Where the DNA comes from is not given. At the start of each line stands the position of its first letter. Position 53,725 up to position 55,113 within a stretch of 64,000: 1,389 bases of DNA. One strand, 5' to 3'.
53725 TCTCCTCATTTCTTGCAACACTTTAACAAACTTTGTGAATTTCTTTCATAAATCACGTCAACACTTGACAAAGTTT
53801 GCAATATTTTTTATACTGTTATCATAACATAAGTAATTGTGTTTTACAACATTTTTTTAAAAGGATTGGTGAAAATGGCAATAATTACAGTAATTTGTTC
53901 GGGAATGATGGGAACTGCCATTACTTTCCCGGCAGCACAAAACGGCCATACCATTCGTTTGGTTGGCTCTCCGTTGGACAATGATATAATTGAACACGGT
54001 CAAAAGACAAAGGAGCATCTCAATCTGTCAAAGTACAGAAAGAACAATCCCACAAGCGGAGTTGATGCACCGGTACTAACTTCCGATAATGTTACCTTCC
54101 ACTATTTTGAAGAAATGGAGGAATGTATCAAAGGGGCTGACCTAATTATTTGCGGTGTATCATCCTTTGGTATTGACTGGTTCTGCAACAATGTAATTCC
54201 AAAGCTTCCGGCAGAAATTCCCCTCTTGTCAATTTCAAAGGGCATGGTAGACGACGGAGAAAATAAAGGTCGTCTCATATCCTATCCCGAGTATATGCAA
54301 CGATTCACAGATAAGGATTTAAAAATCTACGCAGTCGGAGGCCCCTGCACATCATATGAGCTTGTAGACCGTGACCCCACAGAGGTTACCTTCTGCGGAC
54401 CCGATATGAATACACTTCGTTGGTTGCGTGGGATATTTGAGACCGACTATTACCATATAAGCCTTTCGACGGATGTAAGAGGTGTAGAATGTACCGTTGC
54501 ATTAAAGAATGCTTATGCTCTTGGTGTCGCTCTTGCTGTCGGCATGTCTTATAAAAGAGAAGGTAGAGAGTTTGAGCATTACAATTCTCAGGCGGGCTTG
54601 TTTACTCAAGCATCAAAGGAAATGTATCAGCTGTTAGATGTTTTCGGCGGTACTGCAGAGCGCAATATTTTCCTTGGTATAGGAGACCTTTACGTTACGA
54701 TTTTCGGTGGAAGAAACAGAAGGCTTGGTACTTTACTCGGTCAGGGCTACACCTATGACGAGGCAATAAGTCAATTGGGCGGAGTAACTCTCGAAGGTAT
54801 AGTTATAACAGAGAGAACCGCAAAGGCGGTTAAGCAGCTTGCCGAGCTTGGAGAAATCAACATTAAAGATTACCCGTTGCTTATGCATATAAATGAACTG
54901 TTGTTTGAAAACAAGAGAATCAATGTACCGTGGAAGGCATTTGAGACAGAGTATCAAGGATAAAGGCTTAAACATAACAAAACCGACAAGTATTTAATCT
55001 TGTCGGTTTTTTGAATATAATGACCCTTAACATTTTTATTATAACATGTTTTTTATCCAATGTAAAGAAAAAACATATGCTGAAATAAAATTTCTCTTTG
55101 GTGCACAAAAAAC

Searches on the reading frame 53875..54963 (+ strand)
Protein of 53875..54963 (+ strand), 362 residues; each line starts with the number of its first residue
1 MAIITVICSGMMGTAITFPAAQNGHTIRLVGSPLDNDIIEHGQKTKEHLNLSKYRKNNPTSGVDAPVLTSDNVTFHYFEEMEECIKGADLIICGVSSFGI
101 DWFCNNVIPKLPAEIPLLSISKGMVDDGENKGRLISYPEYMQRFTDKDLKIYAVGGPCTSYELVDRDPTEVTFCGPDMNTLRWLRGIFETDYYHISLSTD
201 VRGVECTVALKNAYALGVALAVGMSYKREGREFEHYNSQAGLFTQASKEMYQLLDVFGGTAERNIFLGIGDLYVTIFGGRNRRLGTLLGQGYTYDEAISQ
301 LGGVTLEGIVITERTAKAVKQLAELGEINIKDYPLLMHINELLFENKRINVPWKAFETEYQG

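Call 13: find_encoding_contigs(protein=window:53875-54963:+, flank=4000, max_places=10)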
Protein window:53875-54963:+ (362 aa): 13 contigs read that carry it; 6 places shown.
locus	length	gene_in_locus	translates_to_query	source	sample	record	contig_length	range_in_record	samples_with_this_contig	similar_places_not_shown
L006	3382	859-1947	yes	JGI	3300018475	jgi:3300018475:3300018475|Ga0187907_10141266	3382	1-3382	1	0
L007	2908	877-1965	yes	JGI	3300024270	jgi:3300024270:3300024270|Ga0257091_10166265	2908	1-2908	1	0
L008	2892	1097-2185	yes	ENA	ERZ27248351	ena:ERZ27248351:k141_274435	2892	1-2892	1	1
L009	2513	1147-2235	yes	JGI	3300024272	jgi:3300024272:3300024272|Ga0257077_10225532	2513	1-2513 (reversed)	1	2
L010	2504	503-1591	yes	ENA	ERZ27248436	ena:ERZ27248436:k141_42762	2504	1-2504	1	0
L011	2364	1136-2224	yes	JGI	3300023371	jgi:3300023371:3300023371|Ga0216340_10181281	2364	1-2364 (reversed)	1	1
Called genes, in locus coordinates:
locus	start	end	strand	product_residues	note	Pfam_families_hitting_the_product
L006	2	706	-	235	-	?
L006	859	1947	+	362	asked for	PF01210:NAD_Gly3P_dh_N, PF07479:NAD_Gly3P_dh_C, PF20618:GPD_NAD_C_bact (weak)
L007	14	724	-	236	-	PF08220:HTH_DeoR, PF08279:HTH_11 (weak), PF01047:MarR (faint), PF00455:DeoRC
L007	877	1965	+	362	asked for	PF01210:NAD_Gly3P_dh_N, PF07479:NAD_Gly3P_dh_C, PF20618:GPD_NAD_C_bact (weak)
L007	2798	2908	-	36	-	?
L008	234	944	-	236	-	PF08220:HTH_DeoR, PF08279:HTH_11 (weak), PF01047:MarR (faint), PF00455:DeoRC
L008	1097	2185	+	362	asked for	PF01210:NAD_Gly3P_dh_N, PF07479:NAD_Gly3P_dh_C, PF20618:GPD_NAD_C_bact (weak)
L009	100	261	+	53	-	-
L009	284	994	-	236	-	PF08220:HTH_DeoR, PF08279:HTH_11 (weak), PF01047:MarR (faint), PF00455:DeoRC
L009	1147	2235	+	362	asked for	PF01210:NAD_Gly3P_dh_N, PF07479:NAD_Gly3P_dh_C, PF20618:GPD_NAD_C_bact (weak)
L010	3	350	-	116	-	?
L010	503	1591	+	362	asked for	PF01210:NAD_Gly3P_dh_N, PF07479:NAD_Gly3P_dh_C, PF20618:GPD_NAD_C_bact (weak)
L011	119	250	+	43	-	-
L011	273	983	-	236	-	PF08220:HTH_DeoR, PF08279:HTH_11 (weak), PF01047:MarR (faint), PF00455:DeoRC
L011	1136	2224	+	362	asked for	PF01210:NAD_Gly3P_dh_N, PF07479:NAD_Gly3P_dh_C, PF20618:GPD_NAD_C_bact (weak)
